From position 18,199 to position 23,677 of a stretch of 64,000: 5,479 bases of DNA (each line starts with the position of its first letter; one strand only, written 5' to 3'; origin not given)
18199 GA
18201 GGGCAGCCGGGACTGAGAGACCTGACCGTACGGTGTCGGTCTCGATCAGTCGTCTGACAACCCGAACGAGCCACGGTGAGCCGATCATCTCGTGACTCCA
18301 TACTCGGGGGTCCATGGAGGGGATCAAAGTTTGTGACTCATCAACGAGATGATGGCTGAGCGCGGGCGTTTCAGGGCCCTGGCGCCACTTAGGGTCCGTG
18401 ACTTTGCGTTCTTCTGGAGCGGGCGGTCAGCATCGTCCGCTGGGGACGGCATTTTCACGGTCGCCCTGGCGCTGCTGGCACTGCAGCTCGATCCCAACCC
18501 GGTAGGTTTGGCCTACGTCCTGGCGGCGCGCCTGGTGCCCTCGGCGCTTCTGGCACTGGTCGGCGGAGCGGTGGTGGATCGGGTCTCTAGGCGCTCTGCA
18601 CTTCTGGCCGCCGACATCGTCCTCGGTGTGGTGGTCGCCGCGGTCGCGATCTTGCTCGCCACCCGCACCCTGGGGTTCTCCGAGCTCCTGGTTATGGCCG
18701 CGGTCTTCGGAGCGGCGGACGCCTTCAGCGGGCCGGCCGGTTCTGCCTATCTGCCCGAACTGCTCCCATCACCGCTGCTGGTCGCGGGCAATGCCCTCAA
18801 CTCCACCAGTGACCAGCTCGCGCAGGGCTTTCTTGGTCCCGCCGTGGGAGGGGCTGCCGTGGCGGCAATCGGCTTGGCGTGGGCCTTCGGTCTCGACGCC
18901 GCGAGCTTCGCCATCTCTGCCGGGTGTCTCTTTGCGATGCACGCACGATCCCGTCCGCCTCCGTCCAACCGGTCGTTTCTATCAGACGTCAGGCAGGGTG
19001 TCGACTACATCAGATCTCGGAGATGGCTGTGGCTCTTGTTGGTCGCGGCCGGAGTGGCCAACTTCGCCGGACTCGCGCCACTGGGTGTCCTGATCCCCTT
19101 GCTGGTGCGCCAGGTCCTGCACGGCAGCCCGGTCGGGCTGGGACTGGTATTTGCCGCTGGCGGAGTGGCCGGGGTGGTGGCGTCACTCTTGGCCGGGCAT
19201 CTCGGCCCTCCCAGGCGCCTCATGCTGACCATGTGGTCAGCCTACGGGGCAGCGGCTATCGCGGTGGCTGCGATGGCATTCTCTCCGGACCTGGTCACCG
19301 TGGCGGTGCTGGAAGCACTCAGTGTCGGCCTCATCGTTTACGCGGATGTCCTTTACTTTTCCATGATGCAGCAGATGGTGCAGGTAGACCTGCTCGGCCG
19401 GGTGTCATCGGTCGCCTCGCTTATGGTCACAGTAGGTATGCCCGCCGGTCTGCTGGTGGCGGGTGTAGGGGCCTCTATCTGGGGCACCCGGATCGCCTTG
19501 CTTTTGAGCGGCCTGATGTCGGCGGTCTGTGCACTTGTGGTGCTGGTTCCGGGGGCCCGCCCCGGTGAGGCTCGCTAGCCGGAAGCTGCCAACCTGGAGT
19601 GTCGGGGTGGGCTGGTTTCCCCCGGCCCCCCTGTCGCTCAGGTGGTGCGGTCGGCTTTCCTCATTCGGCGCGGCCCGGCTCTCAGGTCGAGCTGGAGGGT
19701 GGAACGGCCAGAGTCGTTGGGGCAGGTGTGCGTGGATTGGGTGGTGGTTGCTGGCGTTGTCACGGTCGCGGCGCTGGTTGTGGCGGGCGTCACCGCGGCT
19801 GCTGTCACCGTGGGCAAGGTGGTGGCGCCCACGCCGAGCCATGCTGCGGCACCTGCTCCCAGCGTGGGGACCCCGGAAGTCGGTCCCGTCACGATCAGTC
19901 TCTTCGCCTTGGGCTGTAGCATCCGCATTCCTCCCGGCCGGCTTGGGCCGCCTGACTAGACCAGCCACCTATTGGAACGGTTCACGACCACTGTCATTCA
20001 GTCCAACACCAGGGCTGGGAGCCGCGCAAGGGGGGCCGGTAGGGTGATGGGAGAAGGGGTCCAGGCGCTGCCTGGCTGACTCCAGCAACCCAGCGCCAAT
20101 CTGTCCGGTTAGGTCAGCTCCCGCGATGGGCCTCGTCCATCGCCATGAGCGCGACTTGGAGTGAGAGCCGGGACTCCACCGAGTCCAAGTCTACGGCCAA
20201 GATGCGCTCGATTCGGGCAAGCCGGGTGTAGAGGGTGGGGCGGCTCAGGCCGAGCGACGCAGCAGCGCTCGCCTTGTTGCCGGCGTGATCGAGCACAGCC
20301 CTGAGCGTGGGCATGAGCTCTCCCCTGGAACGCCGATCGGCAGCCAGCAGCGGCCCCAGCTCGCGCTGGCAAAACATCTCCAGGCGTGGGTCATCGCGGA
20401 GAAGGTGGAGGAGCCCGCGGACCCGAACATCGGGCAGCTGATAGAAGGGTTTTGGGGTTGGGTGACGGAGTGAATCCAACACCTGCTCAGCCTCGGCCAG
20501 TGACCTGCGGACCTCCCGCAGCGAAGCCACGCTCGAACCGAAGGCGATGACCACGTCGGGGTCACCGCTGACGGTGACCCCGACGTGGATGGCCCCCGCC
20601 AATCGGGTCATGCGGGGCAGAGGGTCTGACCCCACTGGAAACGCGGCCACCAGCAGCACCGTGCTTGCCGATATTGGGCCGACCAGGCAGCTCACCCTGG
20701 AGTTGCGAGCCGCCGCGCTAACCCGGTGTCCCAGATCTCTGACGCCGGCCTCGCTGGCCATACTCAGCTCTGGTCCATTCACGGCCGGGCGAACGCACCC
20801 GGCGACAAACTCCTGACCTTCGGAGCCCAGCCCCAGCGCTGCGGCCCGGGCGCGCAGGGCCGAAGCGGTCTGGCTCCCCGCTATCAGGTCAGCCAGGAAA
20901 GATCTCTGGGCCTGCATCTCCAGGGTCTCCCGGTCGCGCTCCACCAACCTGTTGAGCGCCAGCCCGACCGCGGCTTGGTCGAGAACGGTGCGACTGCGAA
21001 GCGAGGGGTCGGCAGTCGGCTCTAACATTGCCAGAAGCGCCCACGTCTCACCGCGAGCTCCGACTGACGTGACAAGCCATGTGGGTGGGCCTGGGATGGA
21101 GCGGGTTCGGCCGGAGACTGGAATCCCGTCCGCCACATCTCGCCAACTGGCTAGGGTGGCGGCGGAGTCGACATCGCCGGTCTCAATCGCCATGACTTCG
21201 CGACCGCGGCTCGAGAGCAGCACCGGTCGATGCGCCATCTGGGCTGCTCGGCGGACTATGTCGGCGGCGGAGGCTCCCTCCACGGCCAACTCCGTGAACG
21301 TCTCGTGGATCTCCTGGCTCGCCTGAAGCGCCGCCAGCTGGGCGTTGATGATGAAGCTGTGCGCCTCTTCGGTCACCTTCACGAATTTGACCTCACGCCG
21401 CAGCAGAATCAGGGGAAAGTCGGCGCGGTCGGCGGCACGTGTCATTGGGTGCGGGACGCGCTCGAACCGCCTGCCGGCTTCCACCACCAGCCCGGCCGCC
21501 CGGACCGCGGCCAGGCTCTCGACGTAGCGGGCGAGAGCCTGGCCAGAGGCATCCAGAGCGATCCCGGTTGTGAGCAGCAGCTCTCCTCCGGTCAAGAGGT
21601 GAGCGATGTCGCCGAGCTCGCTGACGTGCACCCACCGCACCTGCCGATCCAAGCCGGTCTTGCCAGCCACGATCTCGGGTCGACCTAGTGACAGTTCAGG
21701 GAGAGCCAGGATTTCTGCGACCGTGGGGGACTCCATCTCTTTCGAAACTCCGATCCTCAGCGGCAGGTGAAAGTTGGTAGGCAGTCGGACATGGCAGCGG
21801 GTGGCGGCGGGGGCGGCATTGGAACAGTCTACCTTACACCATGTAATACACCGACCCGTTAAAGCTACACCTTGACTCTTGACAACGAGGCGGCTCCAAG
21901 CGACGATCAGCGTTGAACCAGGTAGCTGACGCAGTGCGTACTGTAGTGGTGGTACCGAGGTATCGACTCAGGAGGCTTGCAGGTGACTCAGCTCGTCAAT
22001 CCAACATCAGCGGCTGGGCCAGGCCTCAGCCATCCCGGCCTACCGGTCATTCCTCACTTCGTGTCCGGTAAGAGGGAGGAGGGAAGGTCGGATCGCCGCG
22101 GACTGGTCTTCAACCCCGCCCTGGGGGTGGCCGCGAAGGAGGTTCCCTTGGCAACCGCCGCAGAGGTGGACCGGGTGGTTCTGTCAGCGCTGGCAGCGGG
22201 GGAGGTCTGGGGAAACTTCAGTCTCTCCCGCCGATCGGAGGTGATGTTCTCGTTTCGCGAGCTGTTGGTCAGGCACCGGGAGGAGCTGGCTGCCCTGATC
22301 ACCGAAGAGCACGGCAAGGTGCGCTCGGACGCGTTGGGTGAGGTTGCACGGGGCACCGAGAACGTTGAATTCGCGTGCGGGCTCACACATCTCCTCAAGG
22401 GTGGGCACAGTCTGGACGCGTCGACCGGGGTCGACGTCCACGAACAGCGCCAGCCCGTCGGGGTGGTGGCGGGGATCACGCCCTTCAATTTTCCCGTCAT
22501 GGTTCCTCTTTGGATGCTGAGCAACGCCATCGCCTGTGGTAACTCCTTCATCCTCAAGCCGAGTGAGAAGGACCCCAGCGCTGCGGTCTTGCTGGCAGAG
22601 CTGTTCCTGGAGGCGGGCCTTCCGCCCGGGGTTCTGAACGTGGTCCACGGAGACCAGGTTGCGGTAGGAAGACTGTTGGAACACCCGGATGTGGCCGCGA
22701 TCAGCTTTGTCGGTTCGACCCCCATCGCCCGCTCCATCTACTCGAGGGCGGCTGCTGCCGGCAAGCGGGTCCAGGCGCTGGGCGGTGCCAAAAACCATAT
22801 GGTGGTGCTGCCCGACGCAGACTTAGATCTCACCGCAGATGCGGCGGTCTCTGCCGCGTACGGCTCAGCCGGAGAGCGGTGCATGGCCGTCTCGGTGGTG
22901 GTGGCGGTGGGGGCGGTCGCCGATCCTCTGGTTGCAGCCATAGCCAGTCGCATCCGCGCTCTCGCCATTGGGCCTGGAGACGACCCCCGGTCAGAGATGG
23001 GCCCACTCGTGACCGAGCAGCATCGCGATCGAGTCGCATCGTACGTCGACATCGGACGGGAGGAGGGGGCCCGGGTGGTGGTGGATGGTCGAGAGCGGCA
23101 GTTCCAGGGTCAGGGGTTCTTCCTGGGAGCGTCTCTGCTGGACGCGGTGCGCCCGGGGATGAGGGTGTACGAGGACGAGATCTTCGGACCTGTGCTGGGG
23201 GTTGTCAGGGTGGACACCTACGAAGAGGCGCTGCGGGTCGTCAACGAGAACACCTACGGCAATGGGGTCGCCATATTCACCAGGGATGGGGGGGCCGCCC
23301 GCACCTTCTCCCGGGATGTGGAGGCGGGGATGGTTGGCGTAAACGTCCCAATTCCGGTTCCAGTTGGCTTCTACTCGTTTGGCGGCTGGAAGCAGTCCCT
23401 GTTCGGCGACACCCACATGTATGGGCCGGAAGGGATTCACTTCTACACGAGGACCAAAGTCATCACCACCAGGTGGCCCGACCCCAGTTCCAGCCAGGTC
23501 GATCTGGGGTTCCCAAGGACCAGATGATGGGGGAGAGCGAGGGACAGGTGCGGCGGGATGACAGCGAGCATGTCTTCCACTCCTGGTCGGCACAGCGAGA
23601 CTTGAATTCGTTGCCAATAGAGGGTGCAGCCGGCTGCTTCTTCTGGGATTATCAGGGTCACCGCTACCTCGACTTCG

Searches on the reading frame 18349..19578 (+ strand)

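Call 34: search_protein_families(library=pfam, proteins=[window:18349-19578:+], max_evalue=0.001)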
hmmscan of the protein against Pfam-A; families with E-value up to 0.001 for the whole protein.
window:18349-19578:+ (409 aa): 2 families
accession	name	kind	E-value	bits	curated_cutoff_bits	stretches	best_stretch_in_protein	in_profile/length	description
PF05977.19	MFS_3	-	3.3e-29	102.2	27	1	10-399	3-391/524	Transmembrane secretion effector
PF07690.21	MFS_1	-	8.2e-28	97.7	33.4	1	24-363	3-342/347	Major Facilitator Superfamily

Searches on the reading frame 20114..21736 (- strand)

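Call 34: search_protein_families(library=pfam, proteins=[window:20114-21736:-], max_evalue=0.001)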
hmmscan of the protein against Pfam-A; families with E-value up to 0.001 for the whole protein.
window:20114-21736:- (540 aa): 4 families
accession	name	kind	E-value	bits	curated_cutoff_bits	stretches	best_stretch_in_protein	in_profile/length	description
PF07905.16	PucR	-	4.5e-36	124.2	33.5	1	8-129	1-118/118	Purine catabolism regulatory protein-like family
PF13556.12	HTH_30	-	1.3e-17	63.8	27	1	474-532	1-59/59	PucR C-terminal helix-turn-helix domain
PF17853.6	GGDEF_2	-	9e-09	36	24.5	1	288-421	3-115/116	GGDEF-like domain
PF02954.25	HTH_8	-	5.4e-06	26.5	22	1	479-508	11-41/42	Bacterial regulatory protein, Fis family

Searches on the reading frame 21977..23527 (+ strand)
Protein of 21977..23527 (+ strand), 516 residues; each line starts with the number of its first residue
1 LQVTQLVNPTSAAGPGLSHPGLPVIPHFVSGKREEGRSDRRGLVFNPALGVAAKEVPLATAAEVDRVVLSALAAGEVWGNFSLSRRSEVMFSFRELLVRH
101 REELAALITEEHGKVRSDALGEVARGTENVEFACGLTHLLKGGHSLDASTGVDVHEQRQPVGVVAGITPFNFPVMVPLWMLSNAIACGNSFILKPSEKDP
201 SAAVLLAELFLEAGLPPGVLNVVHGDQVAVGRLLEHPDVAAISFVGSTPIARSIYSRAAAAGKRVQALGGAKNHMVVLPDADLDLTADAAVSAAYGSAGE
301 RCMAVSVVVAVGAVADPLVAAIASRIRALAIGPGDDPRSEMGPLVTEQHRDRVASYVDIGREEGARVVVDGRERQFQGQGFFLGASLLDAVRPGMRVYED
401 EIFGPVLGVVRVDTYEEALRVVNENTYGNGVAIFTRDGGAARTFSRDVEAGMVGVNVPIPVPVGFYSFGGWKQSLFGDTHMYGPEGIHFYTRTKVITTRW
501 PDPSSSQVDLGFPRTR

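Call 34: search_protein_families(library=pfam, proteins=[window:21977-23527:+], max_evalue=0.001)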
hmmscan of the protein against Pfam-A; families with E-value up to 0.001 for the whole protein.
window:21977-23527:+ (516 aa): 2 families
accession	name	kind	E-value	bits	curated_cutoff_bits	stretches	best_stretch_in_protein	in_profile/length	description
PF00171.27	Aldedh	-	2.1e-136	455.6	23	1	42-496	9-461/461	Aldehyde dehydrogenase family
PF05893.19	LuxC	-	2.2e-06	27.3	21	1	154-290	82-220/401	Acyl-CoA reductase (LuxC)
